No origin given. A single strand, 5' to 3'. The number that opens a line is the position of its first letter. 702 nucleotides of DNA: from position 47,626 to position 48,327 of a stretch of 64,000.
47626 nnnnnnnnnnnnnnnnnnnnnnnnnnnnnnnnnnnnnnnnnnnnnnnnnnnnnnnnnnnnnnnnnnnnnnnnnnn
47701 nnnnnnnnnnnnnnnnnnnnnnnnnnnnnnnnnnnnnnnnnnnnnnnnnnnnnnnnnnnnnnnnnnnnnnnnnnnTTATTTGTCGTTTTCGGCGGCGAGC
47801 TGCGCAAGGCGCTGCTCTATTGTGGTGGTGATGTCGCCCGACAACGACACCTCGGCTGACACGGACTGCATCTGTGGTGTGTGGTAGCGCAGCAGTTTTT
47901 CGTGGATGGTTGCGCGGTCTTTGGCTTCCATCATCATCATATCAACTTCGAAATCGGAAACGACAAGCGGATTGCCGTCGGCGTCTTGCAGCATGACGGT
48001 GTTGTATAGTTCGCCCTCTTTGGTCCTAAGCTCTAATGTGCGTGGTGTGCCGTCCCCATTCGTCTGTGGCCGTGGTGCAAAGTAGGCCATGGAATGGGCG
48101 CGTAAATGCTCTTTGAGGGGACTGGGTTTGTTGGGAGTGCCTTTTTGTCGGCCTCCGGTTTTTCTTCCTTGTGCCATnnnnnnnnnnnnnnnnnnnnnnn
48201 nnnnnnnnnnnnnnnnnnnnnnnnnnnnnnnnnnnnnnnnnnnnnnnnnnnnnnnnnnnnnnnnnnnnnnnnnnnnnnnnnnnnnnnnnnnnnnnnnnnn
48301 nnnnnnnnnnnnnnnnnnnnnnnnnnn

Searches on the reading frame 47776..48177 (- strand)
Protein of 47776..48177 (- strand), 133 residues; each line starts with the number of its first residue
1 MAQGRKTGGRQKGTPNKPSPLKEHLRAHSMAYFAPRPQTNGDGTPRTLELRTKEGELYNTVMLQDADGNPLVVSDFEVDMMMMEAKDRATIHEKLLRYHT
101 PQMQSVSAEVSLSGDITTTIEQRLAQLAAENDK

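Call 8: search_protein_families(library=pfam, proteins=[window:47776-48177:-], max_evalue=0.01)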
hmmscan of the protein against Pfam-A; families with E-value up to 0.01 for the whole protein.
window:47776-48177:- (133 aa): 0 families

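Call 16: search_protein_families(library=phrogs, proteins=[window:47776-48177:-], max_evalue=0.01)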
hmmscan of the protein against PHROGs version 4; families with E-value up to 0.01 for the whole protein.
window:47776-48177:- (133 aa): 0 families

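Call 29: find_related_loci(query=window:47776-48177:-, collection=viral_contigs, flank=4000)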
Query window:47776-48177:- (133 aa) in viral_contigs; peptide patterns used: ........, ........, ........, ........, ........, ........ (x = any residue, [..] = any of these).
25 stretches matched a pattern; 20 encode a relative of the query (tblastn E <= 1e-3); 20 distinct loci.
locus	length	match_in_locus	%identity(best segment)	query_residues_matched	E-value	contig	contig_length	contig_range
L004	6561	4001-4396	92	1-132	8e-83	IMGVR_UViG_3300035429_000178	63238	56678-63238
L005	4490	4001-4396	91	1-132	3e-82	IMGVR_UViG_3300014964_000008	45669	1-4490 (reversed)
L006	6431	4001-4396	90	1-132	1e-81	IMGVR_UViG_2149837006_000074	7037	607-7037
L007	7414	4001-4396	88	1-132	1e-79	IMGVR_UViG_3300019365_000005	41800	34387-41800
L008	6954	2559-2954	83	1-132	5e-75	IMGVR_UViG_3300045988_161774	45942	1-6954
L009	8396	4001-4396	83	1-132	1e-74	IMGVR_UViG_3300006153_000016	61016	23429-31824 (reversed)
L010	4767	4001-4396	81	1-132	5e-74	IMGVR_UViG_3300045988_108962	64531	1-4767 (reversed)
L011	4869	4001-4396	81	1-132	5e-74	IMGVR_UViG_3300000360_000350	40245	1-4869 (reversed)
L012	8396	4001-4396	82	1-132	1e-73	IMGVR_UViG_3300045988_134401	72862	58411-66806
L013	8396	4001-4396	78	1-132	2e-70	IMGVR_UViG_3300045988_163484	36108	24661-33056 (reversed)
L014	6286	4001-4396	73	1-132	4e-67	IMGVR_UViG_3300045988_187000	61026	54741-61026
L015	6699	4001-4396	73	1-132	2e-66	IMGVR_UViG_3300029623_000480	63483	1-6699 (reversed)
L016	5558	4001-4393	72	1-132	2e-63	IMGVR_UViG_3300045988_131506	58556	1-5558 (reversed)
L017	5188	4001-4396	69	1-132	3e-61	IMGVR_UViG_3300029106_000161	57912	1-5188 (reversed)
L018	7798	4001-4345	61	1-132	2e-45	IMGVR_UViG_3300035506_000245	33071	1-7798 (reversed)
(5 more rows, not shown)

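Call 32: find_homologous_proteins(query=window:47776-48177:-, max_evalue=0.001)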
Query window:47776-48177:- (133 aa): 334 proteins with E <= 0.001 among 380 candidates; the best 120 are listed.
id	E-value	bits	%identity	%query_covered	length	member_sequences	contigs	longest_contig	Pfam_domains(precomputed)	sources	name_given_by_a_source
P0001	1.7e-81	288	100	100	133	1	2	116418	-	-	-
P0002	1.6e-74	266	92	99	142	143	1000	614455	-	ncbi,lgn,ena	-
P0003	1.1e-72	260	90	99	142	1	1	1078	-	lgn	-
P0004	1.6e-72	259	90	99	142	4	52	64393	-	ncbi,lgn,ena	-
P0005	4.5e-72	258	89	99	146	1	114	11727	-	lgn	-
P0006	1.5e-71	256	89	99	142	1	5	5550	-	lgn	-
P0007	9.6e-71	253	86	99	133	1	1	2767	-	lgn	-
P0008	1.1e-70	253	87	99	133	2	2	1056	-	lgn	-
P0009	2.5e-70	252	85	100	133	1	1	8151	-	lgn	-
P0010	1.7e-69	249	84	99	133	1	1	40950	-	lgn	-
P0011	2.3e-69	249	83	100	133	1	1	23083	-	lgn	-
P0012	7.9e-69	247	89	99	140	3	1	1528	-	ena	-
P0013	8.0e-69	247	85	99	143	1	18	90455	-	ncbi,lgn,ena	-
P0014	8.4e-69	247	89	99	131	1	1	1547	-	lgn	-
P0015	1.1e-68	247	89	99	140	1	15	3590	-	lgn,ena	-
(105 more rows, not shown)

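Call 35: search_solved_structures(query=A2, max_evalue=10, show_alignments=3)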
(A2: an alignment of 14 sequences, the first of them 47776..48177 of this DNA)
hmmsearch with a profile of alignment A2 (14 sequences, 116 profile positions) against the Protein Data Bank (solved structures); distinct sequences matched with E-value up to 10: 1.
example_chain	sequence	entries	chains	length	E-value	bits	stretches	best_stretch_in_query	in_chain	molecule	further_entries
4qlx_A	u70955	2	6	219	1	13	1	24-100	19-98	Nitroreductase family protein | Enone reductase CLA-ER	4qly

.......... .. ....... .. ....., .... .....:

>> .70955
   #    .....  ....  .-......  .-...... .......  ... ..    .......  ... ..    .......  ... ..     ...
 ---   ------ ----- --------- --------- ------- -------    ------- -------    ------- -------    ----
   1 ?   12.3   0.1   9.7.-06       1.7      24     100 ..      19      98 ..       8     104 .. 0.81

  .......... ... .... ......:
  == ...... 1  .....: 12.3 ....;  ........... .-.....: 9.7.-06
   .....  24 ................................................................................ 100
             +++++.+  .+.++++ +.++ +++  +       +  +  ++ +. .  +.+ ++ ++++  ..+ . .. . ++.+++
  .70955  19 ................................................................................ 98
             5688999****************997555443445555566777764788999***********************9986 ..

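Call 36: search_protein_families(library=pfam, alignment_id=A2, max_evalue=10)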
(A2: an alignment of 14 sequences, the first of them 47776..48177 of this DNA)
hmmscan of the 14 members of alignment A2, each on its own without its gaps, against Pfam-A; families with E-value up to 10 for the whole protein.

A. member 1, window:47776-48177:- (133 aa): 0 families

B. families by the number of members that match (of 14 scanned): 2 families
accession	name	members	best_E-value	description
PF09984.15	sCache_4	2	0.014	Single cache domain 4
PF19102.7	DUF5789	1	0.16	Family of unknown function (DUF5789)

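Call 37: search_protein_families(library=phrogs, alignment_id=A2, max_evalue=1)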
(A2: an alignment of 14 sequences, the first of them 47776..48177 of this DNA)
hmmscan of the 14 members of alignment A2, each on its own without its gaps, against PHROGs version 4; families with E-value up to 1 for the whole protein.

A. member 1, window:47776-48177:- (133 aa): 1 family
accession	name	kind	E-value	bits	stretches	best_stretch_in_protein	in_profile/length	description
phrog_6790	-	tail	0.24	12.1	1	45-81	45-82/132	tail protein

B. families by the number of members that match (of 14 scanned): 14 families
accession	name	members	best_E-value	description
phrog_11043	-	4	0.00067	-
phrog_15261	-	2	2.1e-05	-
phrog_15170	-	2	0.23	-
phrog_8771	-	1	0.014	-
phrog_27613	-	1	0.033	tail protein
phrog_25277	-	1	0.038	-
phrog_1461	-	1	0.082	-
phrog_14743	-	1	0.11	-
phrog_6790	-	1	0.24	tail protein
phrog_6179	-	1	0.24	-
phrog_7488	-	1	0.25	-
phrog_37579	-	1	0.26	-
phrog_15392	-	1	0.31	-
phrog_29254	-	1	0.33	-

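Call 43: predict_structure(protein=window:47776-48177:-)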
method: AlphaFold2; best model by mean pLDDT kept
length: 133 residues; sequences in the alignment: 1
mean_pLDDT: 53.3   pTM: 0.43
mean pLDDT of the five models: 53.3, 46.6, 41.0, 36.5, 34.5
residues with pLDDT >= 90: 0; 70-90: 14; 50-70: 59; < 50: 60
segments of 3 or more residues with pLDDT < 50: 8-10, 19-41, 43-58, 104-112
pLDDT, mean of each block of 10 residues (from residue 1): 50 48 42 42 45 45 53 65 72 68 43 54 68 52
secondary structure, 60 per line:
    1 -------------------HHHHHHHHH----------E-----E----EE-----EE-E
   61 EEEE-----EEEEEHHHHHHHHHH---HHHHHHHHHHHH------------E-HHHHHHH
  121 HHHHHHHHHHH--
elements in order: H20-28 E60-64 E70-74 H75-84 H88-99 H114-131

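Call 54: find_related_loci(query=window:47776-48177:-, collection=viral_contigs, flank=10000)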
Query window:47776-48177:- (133 aa) in viral_contigs; peptide patterns used: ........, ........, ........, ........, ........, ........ (x = any residue, [..] = any of these).
25 stretches matched a pattern; 20 encode a relative of the query (tblastn E <= 1e-3); 20 distinct loci.
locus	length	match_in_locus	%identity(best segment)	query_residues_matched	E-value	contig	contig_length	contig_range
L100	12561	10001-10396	92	1-132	1e-82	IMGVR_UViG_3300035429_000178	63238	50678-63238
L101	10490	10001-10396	91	1-132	6e-82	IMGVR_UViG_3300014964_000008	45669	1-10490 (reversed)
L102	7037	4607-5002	90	1-132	3e-81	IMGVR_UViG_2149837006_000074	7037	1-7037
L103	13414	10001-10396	88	1-132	3e-79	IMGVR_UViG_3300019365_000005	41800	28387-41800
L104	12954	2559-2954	83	1-132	9e-75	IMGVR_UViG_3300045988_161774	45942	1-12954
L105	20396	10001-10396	83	1-132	2e-74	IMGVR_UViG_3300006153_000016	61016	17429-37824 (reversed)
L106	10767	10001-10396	81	1-132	1e-73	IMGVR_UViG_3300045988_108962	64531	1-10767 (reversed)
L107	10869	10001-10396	81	1-132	1e-73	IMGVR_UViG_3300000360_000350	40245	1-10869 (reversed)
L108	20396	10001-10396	82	1-132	3e-73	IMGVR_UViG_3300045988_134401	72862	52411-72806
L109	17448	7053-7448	78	1-132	3e-70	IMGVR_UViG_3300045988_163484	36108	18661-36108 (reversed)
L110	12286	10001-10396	73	1-132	7e-67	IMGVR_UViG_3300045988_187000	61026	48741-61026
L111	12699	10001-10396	73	1-132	3e-66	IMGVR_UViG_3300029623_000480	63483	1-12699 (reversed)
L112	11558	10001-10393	72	1-132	4e-63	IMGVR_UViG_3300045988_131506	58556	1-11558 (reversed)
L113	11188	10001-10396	69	1-132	5e-61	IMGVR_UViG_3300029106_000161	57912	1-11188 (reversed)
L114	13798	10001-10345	61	1-132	3e-45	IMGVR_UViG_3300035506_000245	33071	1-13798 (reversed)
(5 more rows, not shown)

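Call 57: find_related_loci(query=L105:19223-20392:+, collection=viral_contigs, flank=8000)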
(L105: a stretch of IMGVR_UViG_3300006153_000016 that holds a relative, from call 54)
Query L105:19223-20392:+ (390 aa) in viral_contigs; peptide patterns used: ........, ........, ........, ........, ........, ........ (x = any residue, [..] = any of these).
350 stretches matched a pattern; 338 encode a relative of the query (tblastn E <= 1e-3); the best 80 are kept; 80 distinct loci.
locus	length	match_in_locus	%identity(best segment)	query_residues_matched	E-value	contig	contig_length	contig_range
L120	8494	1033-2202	100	1-390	0e+0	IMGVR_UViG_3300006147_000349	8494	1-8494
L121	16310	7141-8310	100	1-390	0e+0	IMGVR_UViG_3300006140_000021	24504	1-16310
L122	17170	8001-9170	100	1-390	0e+0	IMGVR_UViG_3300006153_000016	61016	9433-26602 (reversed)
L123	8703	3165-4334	100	1-390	0e+0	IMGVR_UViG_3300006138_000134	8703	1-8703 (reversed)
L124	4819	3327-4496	100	1-390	0e+0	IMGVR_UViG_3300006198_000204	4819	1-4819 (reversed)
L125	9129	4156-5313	95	5-390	0e+0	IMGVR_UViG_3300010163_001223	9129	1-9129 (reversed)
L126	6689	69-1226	92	5-390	0e+0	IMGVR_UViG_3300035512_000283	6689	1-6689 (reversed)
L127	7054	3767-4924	92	5-390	0e+0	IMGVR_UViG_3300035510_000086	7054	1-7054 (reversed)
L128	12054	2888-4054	90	1-390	0e+0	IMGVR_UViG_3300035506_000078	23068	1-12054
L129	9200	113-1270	95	5-390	0e+0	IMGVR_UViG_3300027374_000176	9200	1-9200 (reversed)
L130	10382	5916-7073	91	5-390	0e+0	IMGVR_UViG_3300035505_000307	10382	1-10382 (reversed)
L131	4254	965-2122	91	5-390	0e+0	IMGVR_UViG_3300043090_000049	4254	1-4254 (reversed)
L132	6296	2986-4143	95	5-390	0e+0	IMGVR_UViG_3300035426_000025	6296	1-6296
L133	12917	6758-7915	95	5-390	0e+0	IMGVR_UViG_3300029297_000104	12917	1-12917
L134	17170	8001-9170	93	1-390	0e+0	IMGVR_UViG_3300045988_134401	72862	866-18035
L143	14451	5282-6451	93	1-390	0e+0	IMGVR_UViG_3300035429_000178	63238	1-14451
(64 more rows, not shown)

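Call 62: find_homologous_proteins(query=A2, max_evalue=0.001)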
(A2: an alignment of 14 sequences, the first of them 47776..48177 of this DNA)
Query A2 (14 sequences) (133 aa, profile of the alignment): 1331 proteins with E <= 0.001 among 8000 candidates; the best 120 are listed.
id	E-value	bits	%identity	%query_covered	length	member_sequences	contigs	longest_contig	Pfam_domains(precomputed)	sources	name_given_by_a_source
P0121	8.8e-58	212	79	99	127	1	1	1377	-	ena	-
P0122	9.7e-58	211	76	99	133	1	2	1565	-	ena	-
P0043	9.7e-58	211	82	99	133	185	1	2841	-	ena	-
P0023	1.4e-57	211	83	99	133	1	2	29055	-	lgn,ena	-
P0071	1.8e-57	211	82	99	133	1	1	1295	-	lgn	-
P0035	2.1e-57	210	82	99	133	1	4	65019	-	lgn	-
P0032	2.1e-57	210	82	99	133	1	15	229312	-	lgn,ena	-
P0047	2.3e-57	210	81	99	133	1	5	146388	-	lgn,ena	-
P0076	2.9e-57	210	80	99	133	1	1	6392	-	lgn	-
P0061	3.9e-57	210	81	99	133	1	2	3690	-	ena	-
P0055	4.7e-57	209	80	99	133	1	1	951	-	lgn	-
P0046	4.9e-57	209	80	99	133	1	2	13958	-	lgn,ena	-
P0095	5.2e-57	209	80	99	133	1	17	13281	-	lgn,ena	-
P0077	6.0e-57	209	81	99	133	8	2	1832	-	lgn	-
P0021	6.2e-57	209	85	99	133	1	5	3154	-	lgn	-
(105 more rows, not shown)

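Call 71: predict_structure(alignment_id=A4)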
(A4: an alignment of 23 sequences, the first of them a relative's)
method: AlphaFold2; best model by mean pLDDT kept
length: 133 residues; sequences in the alignment: 23
mean_pLDDT: 72.9   pTM: 0.52
mean pLDDT of the five models: 72.9, 72.0, 71.3, 71.2, 70.7
residues with pLDDT >= 90: 18; 70-90: 62; 50-70: 34; < 50: 19
segments of 3 or more residues with pLDDT < 50: 1-5, 105-115
pLDDT, mean of each block of 10 residues (from residue 1): 49 63 82 90 88 85 90 90 82 75 48 49 63 47
secondary structure, 60 per line:
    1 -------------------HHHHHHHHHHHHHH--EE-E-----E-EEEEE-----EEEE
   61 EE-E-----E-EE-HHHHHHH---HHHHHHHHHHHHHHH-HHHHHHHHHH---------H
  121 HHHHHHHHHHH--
elements in order: H20-33 E47-51 E57-62 H75-81 H85-99 H101-110 H120-131

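Call 75: fold_search(model_id=the predicted structure, library=pdb)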
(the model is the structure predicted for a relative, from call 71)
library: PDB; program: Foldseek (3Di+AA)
matches with E <= 10: 362; with E <= 0.001: 0
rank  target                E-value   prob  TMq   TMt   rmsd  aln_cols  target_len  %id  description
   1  6qx3_C                7.5e-01  0.06  0.15  0.20  15.0        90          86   18  Influenza A virus (A/NT/60/1968) polymerase Hetermotrimer in complex with 3'5' cRNA promoter and Nb8205 (released 2019-09-04)
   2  6ozq_B                9.2e-01  0.15  0.16  0.09  14.2        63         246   21  Crystal structure of Mus musculus (Mm) Endonuclease V (K155M) in complex with a 23mer RNA oligo containing an inosine  (released 2019-09-04)
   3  2qkx                  1.1e+00  0.12  0.14  0.07  10.7        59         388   19  N-acetyl glucosamine 1-phosphate uridyltransferase from Mycobacterium tuberculosis complex with N-acetyl glucosamine 1-p (released 2008-07-15)
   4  7z17_E                1.1e+00  0.03  0.14  0.14  15.2       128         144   16  E. coli C-P lyase bound to a PhnK ABC dimer in an open conformation (released 2022-05-25)
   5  1r3f                  1.1e+00  0.09  0.14  0.08   7.5        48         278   12  Crystal Structure of tRNA Pseudouridine Synthase TruB and Its RNA Complex: RNA-protein Recognition Through a Combination (released 2003-11-04)
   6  6ge9                  1.2e+00  0.12  0.15  0.06  11.0        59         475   19  Structure of Mycobacterium tuberculosis GlmU bound to Glc-1P and Ac-CoA (released 2018-05-02)
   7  6yll_B                1.2e+00  0.09  0.12  0.07  12.2        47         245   17  Biochemical, Cellular and Structural Characterization of Novel ERK3 Inhibitors (released 2020-09-23)
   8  2dbu_C                1.3e+00  0.06  0.09  0.04  13.0        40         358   22  Crystal Structure of Gamma-glutamyltranspeptidase from Escherichia coli (released 2006-04-18)
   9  6i9r_P                1.3e+00  0.02  0.09  0.08  13.7        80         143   11  Large subunit of the human mitochondrial ribosome in complex with Virginiamycin M and Quinupristin (released 2020-07-08)
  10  1k6o_C                1.4e+00  0.06  0.14  0.20  14.3        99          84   18  Crystal Structure of a Ternary SAP-1/SRF/c-fos SRE DNA Complex (released 2002-01-17)
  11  7akf                  1.4e+00  0.03  0.11  0.05  11.1        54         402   13  Structure of DYRK2 in complex with compound 50 (released 2021-05-26)
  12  7aqb_B                1.5e+00  0.08  0.11  0.06  12.7        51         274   14  Crystal structure of human mitogen activated protein kinase 6 (MAPK6) (released 2020-11-11)
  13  1hbx_A                1.5e+00  0.06  0.15  0.20  15.0       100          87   19  Ternary Complex of SAP-1 and SRF with specific SRE DNA (released 2001-06-27)
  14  3okr_B                1.5e+00  0.06  0.19  0.13  19.9       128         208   15  Structure of Mtb apo 2-C-methyl-D-erythritol 4-phosphate cytidyltransferase (IspD) (released 2010-10-06)
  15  3st8                  1.6e+00  0.12  0.15  0.06  10.9        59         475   20  Crystal structure of GlmU from Mycobacterium tuberculosis in complex with COENZYME A, GLUCOSAMINE 1-PHOSPHATE and URIDIN (released 2012-08-08)
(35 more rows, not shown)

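Call 83: find_related_loci(query=window:47776-48177:-, collection=genome_contigs, flank=4000)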
Query window:47776-48177:- (133 aa) in genome_contigs; peptide patterns used: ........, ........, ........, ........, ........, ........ (x = any residue, [..] = any of these).
65 stretches matched a pattern; 22 encode a relative of the query (tblastn E <= 1e-3); 22 distinct loci.
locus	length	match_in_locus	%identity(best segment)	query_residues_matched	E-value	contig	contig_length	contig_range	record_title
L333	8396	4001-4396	92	1-132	1e-82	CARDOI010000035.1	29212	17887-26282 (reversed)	MAG TPA_asm: uncultured Muribaculaceae bacterium isolate MGBC140630 genome assembly, contig: MGBC140630.35, whole genome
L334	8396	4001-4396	92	1-132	1e-82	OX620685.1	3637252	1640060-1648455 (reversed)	Muribaculaceae bacterium isolate Muribaculaceae sp. Strain X genome assembly, chromosome: 000000F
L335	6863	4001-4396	92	1-132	1e-82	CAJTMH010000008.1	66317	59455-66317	MAG TPA_asm: uncultured Duncaniella sp. isolate MGBC104426 genome assembly, contig: MGBC104426.8, whole genome shotgun s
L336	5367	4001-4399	89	1-133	1e-80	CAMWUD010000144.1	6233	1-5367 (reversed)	MAG TPA_asm: uncultured Porphyromonadaceae bacterium isolate SRR14411285_bin.4_metawrap_v1.3_MAG genome assembly, contig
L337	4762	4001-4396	83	1-132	6e-74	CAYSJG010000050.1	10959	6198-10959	MAG TPA_asm: uncultured Sangeribacter sp. isolate SRP287540_co2_423 genome assembly, contig: NODE_6732_length_10959_cov_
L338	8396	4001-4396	82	1-132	7e-74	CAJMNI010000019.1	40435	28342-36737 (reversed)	TPA_asm: uncultured bacterium isolate ERR2824914-bin.6 genome assembly, contig: NODE_378_length_40435_cov_30.713125, who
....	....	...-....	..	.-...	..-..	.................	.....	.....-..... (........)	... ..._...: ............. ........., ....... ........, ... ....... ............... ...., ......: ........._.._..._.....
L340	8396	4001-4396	81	1-132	2e-73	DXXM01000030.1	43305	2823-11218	MAG TPA_asm: Bacteroidales bacterium isolate HRGM_Genome_3734 HRGM_Genome_3734_30, whole genome shotgun sequence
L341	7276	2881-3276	82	1-132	4e-73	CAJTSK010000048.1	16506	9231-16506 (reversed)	MAG TPA_asm: uncultured Muribaculum sp. isolate MGBC113403 genome assembly, contig: MGBC113403.48, whole genome shotgun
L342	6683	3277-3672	78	1-132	2e-71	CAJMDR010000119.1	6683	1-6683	MAG TPA_asm: uncultured Porphyromonadaceae bacterium isolate ERR321609-bin.9 genome assembly, contig: NODE_6542_length_6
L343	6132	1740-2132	78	1-131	3e-70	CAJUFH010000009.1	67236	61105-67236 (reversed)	MAG TPA_asm: uncultured Muribaculaceae bacterium isolate MGBC128759 genome assembly, contig: MGBC128759.9, whole genome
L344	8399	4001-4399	75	1-133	1e-69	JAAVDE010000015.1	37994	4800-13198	MAG: Bacteroides sp. isolate Mgla_MAG_2-bin_38 c_000000037078, whole genome shotgun sequence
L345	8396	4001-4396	73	1-132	2e-66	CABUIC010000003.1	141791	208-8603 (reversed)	MAG TPA_asm: uncultured Porphyromonadaceae bacterium isolate MGYG-HGUT-04026 genome assembly, contig: GUT_GENOME254197_3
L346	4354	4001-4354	74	1-118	6e-59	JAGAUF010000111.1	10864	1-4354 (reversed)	MAG: Muribaculaceae bacterium isolate RGIG8778 Water_deer_Colon.Co__c1392459, whole genome shotgun sequence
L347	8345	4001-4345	60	1-132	1e-44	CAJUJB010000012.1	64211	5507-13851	MAG TPA_asm: uncultured Muribaculaceae bacterium isolate MGBC152050 genome assembly, contig: MGBC152050.12, whole genome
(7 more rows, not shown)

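Call 88: fold_search(model_id=the predicted structure, library=viral)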
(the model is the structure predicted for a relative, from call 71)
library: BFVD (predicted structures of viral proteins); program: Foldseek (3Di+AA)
matches with E <= 10: 662; with E <= 0.001: 0
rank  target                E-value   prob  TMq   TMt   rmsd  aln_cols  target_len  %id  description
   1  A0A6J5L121            4.3e-02  0.23  0.17  0.11  18.9       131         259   13  Uncharacterized protein [uncultured Caudovirales phage]
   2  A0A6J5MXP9            4.3e-02  0.20  0.16  0.12  20.1       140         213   14  Terminase small subunit [uncultured Caudovirales phage]
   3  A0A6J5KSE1            6.5e-02  0.25  0.21  0.09  18.1       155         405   17  Uncharacterized protein [uncultured Caudovirales phage]
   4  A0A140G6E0            8.5e-02  0.13  0.15  0.11  18.8       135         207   14  Uncharacterized protein [Arthrobacter phage KellEzio]
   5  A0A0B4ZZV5            1.7e-01  0.12  0.19  0.09  16.5       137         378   17  (no name in the UniProt tables at hand)
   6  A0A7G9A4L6            1.9e-01  0.11  0.17  0.06  19.7       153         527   13  Uncharacterized protein [Bacteriophage sp.]
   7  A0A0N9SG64            2.1e-01  0.08  0.15  0.13  11.7        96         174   22  Uncharacterized protein [Pseudomonas phage POR1]
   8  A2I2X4                2.2e-01  0.16  0.19  0.11  19.8       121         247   16  Uncharacterized protein [Vibrio phage VP882]
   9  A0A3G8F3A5            2.5e-01  0.14  0.17  0.21  13.5        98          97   14  (no name in the UniProt tables at hand)
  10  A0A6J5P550            2.7e-01  0.09  0.18  0.08  24.2       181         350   13  Uncharacterized protein [uncultured Caudovirales phage]
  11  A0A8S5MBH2            3.1e-01  0.28  0.18  0.34   9.9        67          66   12  Uncharacterized protein [Podoviridae sp. ct53O25]
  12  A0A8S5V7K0            3.6e-01  0.13  0.15  0.23  17.3        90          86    7  Uncharacterized protein [CrAss-like virus sp. ctUXy6]
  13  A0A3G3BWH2            3.8e-01  0.35  0.15  0.41   7.6        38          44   21  (no name in the UniProt tables at hand)
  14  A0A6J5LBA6            3.8e-01  0.09  0.16  0.09  21.0       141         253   17  Uncharacterized protein [uncultured Caudovirales phage]
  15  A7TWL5                4.1e-01  0.30  0.18  0.39  10.8        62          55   13  (no name in the UniProt tables at hand)
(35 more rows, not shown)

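Call 89: find_related_loci(query=L143:8607-9425:+, collection=viral_contigs, flank=1500)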
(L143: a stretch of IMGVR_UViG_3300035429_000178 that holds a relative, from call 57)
Query L143:8607-9425:+ (273 aa) in viral_contigs; peptide patterns used: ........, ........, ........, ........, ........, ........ (x = any residue, [..] = any of these).
94 stretches matched a pattern; 86 encode a relative of the query (tblastn E <= 1e-3); the best 80 are kept; 80 distinct loci.
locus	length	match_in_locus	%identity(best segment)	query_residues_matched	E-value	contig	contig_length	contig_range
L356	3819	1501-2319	100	1-273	0e+0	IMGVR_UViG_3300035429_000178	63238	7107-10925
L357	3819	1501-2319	92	1-273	4e-179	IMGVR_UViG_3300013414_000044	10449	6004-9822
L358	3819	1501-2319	90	1-273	2e-174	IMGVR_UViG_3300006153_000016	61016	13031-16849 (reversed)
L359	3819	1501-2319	90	1-273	2e-174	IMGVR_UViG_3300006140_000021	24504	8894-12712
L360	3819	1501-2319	90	1-273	2e-174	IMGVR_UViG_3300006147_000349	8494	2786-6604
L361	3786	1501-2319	90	1-273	1e-176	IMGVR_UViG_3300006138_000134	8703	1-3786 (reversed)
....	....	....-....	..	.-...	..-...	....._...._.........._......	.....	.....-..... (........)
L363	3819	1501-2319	88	1-273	1e-169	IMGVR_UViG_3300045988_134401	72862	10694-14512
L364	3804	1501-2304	76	1-273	1e-140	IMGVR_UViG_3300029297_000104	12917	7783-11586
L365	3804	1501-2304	76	1-273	1e-140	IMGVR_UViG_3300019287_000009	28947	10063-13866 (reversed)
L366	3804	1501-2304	76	1-273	1e-140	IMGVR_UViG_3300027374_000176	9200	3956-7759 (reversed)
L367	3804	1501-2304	76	1-273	1e-140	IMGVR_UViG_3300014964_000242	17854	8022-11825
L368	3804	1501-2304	76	1-273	2e-140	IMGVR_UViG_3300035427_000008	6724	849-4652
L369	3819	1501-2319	76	1-273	4e-131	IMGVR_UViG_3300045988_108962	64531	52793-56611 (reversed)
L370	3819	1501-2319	71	1-273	5e-127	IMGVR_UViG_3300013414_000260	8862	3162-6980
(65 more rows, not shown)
